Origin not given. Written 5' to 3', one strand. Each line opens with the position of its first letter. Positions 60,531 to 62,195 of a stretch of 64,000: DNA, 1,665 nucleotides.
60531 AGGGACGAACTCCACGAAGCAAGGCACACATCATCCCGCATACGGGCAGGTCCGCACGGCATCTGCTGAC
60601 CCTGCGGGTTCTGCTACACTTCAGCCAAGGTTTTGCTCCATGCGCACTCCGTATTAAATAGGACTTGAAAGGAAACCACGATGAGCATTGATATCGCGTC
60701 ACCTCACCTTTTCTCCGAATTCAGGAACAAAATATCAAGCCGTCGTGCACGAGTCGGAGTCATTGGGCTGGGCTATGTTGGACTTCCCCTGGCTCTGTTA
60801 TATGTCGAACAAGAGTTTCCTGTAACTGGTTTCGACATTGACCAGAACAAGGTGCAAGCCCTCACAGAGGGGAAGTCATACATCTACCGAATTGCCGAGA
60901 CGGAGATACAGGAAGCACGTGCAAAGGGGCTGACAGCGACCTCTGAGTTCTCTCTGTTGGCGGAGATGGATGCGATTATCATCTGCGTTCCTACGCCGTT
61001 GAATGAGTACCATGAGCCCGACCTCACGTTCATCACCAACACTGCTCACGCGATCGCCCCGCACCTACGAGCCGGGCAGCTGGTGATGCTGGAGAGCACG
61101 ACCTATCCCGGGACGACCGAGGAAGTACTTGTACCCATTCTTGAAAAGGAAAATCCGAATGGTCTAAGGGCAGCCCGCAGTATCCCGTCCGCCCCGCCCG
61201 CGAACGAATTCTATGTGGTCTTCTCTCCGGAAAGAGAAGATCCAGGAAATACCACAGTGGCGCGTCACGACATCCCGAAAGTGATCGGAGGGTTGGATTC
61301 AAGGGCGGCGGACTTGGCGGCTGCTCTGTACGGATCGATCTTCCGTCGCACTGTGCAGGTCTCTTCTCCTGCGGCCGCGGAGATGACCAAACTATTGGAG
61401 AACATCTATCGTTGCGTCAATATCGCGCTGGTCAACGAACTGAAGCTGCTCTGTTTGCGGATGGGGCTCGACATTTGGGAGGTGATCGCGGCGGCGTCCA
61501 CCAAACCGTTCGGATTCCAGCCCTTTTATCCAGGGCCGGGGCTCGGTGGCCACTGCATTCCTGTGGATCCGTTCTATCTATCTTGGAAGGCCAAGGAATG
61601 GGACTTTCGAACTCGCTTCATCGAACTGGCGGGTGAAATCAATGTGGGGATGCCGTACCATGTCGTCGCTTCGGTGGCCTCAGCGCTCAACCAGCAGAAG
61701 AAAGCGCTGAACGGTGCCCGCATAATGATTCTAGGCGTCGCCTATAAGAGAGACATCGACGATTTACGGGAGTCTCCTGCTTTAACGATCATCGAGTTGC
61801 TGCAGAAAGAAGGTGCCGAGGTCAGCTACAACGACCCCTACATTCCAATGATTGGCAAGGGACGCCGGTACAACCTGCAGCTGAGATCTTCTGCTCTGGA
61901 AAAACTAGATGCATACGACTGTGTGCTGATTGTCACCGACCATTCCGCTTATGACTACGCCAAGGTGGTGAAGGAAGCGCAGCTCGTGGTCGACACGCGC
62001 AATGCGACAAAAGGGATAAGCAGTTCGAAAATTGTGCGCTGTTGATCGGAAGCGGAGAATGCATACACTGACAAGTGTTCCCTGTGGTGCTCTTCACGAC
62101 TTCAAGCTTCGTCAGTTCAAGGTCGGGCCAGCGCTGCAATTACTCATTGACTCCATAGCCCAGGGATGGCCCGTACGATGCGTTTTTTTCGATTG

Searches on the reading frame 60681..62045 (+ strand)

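Call 70: search_protein_families(library=pfam, proteins=[window:60681-62045:+], max_evalue=0.01)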
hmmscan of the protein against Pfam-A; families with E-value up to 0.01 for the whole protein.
window:60681-62045:+ (454 aa): 5 families
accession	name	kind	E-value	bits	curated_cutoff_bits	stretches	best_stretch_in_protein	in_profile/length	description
PF03721.20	UDPG_MGDP_dh_N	-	2.6e-41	141.7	27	1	24-211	2-181/187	UDP-glucose/GDP-mannose dehydrogenase family, NAD binding domain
PF00984.24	UDPG_MGDP_dh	-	1.3e-30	105.8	25.4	1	232-321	2-92/94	UDP-glucose/GDP-mannose dehydrogenase family, central domain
PF03720.21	UDPG_MGDP_dh_C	-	7.4e-27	94.2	30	1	350-444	2-102/103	UDP-glucose/GDP-mannose dehydrogenase family, UDP binding domain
PF03446.21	NAD_binding_2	-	4.8e-10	40.1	21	1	24-149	1-103/161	NAD binding domain of 6-phosphogluconate dehydrogenase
PF02737.24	3HCDH_N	-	0.0013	19.1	22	1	25-100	2-83/180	3-hydroxyacyl-CoA dehydrogenase, NAD binding domain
